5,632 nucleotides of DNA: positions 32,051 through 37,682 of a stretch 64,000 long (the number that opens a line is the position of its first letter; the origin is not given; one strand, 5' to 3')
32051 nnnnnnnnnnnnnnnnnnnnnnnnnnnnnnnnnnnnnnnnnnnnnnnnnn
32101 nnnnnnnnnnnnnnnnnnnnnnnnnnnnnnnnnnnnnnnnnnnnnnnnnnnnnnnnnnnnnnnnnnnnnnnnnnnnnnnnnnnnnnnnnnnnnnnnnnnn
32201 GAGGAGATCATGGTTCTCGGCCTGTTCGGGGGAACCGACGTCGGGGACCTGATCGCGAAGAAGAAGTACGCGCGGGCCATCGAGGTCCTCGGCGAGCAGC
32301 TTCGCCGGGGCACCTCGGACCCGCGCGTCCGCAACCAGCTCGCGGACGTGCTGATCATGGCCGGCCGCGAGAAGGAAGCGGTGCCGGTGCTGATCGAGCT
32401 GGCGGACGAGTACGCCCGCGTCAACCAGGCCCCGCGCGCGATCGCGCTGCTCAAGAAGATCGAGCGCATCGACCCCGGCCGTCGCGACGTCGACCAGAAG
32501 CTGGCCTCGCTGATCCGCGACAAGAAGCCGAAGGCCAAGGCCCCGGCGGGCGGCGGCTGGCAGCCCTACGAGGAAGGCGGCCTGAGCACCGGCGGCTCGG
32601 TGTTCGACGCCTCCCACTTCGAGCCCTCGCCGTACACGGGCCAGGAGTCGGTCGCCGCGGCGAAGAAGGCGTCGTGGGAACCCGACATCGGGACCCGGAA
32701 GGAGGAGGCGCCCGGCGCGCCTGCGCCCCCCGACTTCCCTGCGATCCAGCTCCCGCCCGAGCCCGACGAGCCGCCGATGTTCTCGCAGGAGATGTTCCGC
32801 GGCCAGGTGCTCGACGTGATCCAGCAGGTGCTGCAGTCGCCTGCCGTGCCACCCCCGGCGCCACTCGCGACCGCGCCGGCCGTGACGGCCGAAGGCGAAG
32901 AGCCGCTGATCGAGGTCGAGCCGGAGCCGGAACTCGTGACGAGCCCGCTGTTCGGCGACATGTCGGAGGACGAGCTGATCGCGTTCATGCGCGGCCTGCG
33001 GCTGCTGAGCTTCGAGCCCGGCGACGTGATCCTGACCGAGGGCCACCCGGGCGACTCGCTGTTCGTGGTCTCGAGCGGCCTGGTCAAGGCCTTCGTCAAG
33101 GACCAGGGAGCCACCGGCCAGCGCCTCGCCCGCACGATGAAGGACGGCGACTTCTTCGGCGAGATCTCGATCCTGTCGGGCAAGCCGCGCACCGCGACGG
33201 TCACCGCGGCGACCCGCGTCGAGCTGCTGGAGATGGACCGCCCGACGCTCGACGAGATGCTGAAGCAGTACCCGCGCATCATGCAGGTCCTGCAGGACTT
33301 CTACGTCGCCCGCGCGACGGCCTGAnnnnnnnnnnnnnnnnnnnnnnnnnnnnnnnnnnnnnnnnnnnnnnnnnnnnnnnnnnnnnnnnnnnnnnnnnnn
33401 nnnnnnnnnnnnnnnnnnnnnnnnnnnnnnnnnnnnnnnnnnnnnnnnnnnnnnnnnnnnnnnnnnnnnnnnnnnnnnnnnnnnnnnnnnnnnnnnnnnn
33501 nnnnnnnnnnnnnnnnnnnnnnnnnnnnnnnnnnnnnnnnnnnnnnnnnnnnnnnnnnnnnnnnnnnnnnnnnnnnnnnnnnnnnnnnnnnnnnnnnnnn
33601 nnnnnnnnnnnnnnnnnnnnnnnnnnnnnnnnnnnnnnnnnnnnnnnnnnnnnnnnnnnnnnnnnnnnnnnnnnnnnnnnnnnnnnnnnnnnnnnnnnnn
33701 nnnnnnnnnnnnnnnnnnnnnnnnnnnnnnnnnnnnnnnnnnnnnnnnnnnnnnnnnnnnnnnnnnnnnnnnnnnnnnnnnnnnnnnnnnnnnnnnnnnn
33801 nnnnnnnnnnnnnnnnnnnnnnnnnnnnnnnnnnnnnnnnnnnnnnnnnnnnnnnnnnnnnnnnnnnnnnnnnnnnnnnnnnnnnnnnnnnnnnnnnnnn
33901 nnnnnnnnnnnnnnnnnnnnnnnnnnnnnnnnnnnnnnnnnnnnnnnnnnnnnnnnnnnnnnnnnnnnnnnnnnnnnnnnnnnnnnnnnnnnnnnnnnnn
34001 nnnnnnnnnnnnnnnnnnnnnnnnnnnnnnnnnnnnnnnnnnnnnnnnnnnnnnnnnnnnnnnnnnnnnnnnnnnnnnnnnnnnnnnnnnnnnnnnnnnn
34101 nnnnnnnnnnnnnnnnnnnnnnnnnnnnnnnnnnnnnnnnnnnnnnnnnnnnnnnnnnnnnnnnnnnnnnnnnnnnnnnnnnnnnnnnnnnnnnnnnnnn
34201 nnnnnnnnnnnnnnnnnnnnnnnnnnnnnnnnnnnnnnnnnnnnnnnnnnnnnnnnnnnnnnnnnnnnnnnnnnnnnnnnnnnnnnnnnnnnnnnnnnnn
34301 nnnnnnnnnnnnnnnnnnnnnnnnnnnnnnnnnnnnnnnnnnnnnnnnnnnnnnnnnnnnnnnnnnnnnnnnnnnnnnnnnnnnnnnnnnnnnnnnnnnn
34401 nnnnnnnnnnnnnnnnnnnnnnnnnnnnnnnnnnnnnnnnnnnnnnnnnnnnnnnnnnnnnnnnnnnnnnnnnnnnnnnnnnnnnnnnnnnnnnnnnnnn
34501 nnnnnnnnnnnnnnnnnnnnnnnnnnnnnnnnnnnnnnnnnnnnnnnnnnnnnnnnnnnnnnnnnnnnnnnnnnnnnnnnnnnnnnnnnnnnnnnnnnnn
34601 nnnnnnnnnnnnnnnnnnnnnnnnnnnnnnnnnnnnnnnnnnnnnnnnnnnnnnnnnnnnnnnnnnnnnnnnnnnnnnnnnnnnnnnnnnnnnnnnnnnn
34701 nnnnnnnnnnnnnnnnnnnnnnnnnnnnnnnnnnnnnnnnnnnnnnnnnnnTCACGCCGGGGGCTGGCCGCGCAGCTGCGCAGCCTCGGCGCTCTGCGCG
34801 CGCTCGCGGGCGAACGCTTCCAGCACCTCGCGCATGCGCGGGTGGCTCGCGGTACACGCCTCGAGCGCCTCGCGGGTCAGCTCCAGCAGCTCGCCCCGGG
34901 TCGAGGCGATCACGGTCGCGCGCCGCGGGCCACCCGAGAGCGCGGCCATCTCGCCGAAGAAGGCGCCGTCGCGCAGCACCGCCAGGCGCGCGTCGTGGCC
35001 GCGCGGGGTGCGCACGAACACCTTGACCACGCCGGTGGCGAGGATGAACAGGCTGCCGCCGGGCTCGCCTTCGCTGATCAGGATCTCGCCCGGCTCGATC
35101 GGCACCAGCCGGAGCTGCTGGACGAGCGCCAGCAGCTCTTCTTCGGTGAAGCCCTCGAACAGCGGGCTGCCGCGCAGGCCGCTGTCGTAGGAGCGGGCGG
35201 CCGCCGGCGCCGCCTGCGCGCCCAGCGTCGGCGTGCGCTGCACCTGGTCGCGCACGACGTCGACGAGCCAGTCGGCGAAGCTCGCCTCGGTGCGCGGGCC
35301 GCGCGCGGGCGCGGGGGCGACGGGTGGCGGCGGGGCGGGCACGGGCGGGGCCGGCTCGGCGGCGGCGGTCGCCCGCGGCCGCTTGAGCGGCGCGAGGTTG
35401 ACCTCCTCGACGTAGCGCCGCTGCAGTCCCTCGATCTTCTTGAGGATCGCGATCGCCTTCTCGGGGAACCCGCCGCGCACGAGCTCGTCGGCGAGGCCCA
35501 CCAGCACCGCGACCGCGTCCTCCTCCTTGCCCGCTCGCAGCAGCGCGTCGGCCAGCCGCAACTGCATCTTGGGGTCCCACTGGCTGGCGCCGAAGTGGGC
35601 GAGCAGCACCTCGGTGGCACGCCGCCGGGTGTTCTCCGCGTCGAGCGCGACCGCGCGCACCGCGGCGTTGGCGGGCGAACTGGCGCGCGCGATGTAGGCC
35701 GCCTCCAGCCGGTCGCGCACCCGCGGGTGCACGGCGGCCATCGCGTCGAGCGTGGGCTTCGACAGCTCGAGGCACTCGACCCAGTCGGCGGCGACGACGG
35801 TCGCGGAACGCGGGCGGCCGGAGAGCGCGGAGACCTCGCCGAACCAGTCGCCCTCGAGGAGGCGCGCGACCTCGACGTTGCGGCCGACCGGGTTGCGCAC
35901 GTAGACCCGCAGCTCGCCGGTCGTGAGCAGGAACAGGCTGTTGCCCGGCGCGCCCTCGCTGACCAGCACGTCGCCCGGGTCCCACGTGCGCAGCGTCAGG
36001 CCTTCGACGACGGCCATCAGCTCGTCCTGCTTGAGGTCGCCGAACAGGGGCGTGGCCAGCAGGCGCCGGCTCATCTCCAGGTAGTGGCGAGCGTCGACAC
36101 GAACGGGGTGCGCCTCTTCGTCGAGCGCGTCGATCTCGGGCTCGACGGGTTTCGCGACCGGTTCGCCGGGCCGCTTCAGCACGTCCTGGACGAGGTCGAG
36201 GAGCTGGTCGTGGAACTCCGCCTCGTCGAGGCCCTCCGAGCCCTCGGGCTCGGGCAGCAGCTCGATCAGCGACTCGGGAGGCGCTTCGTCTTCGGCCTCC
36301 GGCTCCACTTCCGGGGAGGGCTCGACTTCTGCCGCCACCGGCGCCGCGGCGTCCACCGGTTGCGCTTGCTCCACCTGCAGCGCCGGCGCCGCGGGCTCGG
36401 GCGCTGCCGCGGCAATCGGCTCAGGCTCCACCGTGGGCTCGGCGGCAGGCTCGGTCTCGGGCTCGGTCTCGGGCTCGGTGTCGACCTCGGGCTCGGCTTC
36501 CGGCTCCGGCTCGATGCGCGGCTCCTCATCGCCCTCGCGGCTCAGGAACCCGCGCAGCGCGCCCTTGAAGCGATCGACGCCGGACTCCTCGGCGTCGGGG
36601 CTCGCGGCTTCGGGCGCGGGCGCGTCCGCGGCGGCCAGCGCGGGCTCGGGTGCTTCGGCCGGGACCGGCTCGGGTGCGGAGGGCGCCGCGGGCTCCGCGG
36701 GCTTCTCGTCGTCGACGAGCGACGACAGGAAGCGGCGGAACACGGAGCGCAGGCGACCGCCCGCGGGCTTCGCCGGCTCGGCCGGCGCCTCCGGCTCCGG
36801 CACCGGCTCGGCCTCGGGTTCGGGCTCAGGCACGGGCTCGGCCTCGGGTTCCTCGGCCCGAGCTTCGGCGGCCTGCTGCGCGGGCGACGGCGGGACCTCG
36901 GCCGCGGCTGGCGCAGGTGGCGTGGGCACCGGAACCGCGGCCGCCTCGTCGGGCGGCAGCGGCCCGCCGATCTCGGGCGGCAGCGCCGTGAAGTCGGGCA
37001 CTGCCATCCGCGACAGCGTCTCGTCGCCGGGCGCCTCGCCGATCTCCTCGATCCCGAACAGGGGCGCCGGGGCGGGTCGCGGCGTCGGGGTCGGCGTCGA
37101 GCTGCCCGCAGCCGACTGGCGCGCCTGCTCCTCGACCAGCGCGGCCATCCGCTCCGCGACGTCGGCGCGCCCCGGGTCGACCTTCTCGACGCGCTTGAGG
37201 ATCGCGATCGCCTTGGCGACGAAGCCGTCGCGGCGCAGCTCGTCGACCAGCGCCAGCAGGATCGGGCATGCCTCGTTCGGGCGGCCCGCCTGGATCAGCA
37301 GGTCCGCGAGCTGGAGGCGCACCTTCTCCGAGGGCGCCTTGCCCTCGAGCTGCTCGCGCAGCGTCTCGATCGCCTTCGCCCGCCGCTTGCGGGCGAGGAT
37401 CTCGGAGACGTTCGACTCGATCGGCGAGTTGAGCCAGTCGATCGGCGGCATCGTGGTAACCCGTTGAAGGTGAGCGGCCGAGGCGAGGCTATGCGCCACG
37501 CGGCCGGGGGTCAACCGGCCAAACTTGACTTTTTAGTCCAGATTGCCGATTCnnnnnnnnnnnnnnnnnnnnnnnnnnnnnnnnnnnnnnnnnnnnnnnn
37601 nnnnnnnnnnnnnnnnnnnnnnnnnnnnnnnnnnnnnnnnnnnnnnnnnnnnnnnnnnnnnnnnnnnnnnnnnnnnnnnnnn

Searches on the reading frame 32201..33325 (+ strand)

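Call 90: search_protein_families(library=pfam, proteins=[window:32201-33325:+], max_evalue=0.0001)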
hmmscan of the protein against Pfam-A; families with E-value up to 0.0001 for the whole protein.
window:32201-33325:+ (374 aa): 3 families
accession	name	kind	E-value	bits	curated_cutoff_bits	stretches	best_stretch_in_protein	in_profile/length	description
PF00027.35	cNMP_binding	-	1.3e-21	76.8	27.5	1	269-357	2-89/89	Cyclic nucleotide-binding domain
PF14559.12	TPR_19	-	5.9e-08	33.4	25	1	17-71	1-55/68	Tetratricopeptide repeat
PF13428.12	TPR_14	-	8.5e-06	26.4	23.5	0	63-103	3-43/44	Tetratricopeptide repeat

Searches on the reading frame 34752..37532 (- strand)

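Call 90: search_protein_families(library=pfam, proteins=[window:34752-37532:-], max_evalue=0.0001)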
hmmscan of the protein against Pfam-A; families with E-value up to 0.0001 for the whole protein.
window:34752-37532:- (926 aa): 4 families
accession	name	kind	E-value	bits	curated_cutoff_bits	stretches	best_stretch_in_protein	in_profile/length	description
PF00027.35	cNMP_binding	-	1.5e-44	150.3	27.5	2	811-896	3-88/89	Cyclic nucleotide-binding domain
PF14561.12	TPR_20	-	2.3e-06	28.3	25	0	50-100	3-53/90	Tetratricopeptide repeat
PF14559.12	TPR_19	-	4.4e-06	27.4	25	0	46-100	2-56/68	Tetratricopeptide repeat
PF13428.12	TPR_14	-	1.9e-05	25.3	23.5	0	91-132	3-44/44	Tetratricopeptide repeat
